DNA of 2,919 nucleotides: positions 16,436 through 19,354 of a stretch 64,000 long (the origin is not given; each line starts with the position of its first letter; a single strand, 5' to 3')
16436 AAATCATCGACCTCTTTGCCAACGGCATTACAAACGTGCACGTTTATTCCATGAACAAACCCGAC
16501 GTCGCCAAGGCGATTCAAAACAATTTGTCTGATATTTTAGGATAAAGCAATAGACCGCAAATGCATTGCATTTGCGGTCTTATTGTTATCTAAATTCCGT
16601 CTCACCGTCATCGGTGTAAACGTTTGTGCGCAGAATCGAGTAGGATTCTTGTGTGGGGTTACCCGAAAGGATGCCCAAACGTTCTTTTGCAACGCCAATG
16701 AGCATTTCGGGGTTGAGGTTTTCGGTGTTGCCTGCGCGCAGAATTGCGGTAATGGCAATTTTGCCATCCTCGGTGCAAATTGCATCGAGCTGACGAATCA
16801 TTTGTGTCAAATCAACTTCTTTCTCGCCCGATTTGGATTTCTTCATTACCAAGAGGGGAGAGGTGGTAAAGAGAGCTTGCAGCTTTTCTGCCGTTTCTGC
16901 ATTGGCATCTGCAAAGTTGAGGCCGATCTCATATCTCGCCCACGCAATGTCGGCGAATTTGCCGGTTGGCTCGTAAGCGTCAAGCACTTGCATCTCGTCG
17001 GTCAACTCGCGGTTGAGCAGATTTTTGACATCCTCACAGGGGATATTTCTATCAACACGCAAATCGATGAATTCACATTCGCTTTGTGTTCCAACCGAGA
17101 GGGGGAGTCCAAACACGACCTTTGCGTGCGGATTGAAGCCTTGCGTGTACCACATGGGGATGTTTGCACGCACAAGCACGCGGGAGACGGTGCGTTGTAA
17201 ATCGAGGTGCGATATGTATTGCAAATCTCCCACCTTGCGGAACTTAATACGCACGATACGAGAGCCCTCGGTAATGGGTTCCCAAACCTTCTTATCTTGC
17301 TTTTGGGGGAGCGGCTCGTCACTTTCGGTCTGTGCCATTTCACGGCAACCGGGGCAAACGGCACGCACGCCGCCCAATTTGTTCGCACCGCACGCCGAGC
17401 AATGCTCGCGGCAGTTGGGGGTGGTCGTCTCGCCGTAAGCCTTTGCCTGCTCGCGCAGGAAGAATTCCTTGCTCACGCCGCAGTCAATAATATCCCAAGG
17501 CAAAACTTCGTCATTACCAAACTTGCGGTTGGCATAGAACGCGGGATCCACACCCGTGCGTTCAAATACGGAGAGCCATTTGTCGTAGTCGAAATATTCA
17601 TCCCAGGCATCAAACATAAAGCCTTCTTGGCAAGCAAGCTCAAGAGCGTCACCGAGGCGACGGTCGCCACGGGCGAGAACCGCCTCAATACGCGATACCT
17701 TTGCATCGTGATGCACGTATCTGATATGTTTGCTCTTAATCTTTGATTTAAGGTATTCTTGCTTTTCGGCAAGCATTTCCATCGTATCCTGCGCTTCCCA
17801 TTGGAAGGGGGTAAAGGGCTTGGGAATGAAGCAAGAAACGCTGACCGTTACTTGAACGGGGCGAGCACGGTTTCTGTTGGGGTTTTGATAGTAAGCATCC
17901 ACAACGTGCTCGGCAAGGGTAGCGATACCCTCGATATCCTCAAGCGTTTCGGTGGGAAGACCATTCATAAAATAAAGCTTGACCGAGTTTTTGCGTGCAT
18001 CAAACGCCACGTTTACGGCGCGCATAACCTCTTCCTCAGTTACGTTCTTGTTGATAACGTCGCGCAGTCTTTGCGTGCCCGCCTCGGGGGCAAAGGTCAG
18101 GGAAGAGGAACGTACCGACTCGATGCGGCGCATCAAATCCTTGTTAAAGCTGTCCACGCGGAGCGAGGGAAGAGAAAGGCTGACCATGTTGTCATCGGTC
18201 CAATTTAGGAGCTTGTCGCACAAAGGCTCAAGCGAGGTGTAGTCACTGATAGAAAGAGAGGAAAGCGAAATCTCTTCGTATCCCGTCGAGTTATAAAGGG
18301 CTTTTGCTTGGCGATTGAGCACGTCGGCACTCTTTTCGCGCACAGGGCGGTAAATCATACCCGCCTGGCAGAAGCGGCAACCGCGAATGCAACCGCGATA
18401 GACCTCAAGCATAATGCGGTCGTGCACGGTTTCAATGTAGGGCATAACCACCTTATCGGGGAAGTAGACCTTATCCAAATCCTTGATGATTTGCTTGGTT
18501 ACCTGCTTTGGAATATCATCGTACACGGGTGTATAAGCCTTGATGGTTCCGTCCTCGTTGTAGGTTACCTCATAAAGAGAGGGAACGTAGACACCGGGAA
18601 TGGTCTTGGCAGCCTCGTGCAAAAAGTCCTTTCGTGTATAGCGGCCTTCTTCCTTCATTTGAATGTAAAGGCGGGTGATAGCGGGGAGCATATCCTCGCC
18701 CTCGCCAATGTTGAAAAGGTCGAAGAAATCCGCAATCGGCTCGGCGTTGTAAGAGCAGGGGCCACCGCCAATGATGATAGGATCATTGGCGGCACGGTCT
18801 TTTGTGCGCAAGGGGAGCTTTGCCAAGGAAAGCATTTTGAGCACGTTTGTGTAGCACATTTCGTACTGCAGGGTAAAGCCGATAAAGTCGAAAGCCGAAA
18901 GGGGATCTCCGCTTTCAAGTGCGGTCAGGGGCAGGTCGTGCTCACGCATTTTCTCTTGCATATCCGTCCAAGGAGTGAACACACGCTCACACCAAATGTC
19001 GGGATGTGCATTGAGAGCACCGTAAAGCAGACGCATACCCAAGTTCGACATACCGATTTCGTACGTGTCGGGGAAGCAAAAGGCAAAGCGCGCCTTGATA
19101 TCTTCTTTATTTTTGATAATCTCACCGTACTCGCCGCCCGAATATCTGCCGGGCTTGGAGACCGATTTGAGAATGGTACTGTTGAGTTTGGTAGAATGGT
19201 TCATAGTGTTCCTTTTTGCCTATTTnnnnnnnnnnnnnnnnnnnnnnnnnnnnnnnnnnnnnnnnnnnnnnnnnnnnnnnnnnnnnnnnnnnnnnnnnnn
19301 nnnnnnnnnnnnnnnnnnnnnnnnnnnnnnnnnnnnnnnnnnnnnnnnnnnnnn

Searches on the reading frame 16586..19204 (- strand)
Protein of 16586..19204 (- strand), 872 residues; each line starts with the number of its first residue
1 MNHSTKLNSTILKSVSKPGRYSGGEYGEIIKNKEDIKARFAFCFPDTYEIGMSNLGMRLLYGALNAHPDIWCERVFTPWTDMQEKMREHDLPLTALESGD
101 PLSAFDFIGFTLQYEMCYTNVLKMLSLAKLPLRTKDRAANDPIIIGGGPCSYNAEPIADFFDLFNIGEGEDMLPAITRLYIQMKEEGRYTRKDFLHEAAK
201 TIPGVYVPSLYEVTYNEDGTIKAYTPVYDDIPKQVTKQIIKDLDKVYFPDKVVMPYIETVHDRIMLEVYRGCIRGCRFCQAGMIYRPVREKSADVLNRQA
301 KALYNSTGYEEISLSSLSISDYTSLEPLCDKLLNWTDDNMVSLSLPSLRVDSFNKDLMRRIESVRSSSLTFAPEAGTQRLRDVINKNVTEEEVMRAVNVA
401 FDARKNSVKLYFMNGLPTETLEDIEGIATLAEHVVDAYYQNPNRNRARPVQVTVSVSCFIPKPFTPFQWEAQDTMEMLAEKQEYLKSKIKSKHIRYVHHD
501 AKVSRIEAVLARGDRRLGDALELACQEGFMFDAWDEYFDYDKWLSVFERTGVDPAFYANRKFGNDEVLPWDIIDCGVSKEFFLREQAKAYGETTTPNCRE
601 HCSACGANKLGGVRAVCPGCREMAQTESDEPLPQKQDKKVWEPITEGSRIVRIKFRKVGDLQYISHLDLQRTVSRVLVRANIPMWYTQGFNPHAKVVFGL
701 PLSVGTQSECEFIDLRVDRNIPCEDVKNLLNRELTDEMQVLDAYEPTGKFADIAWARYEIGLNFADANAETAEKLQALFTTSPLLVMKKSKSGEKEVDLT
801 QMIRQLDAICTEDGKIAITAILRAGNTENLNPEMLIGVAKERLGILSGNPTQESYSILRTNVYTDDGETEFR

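Call 43: search_protein_families(library=ncbifam, proteins=[window:16586-19204:-], max_evalue=0.00001)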
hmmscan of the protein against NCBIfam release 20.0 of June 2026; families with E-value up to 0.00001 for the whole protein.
window:16586-19204:- (872 aa): 8 families
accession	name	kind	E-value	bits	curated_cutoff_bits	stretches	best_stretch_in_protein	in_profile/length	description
TIGR03960.1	rSAM_fuse_unch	hypoth_equivalog_domain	1.8e-283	941.6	462.3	1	10-612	2-602/605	TIGR03960 family B12-binding radical SAM protein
TIGR03936.1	sam_1_link_chp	equivalog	2.6e-48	164.5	71.9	1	651-841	2-192/209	TIGR03936 family radical SAM-associated protein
TIGR04014.1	B12_SAM_MJ_0865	equivalog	1.2e-12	47.4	360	1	264-433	161-335/434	methyl-coenzyme M reductase glutamine C-methyltransferase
TIGR04013.1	B12_SAM_MJ_1487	hypoth_equivalog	9.2e-12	44.5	251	1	239-436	128-335/382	TIGR04013 family B12-binding domain/radical SAM domain-containing protein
NF050148.1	rSAM_ApyD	equivalog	8.6e-10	37.6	750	1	196-426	133-358/645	RiPP biosynthesis radical SAM protein ApyD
TIGR01579.1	MiaB-like-C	equivalog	5e-08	32.6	357.05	1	237-425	109-309/416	tRNA (N(6)-L-threonylcarbamoyladenosine(37)-C(2))-methylthiotransferase MtaB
TIGR04385.1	B12_rSAM_cofa1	equivalog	5.4e-08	32.5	450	1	251-438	187-368/438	B12 lower ligand biosynthesis radical SAM protein BzaD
TIGR04190.1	B12_SAM_Ta0216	equivalog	1.4e-07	30.5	500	1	253-441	208-401/554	TIGR04190 family B12-binding domain/radical SAM domain protein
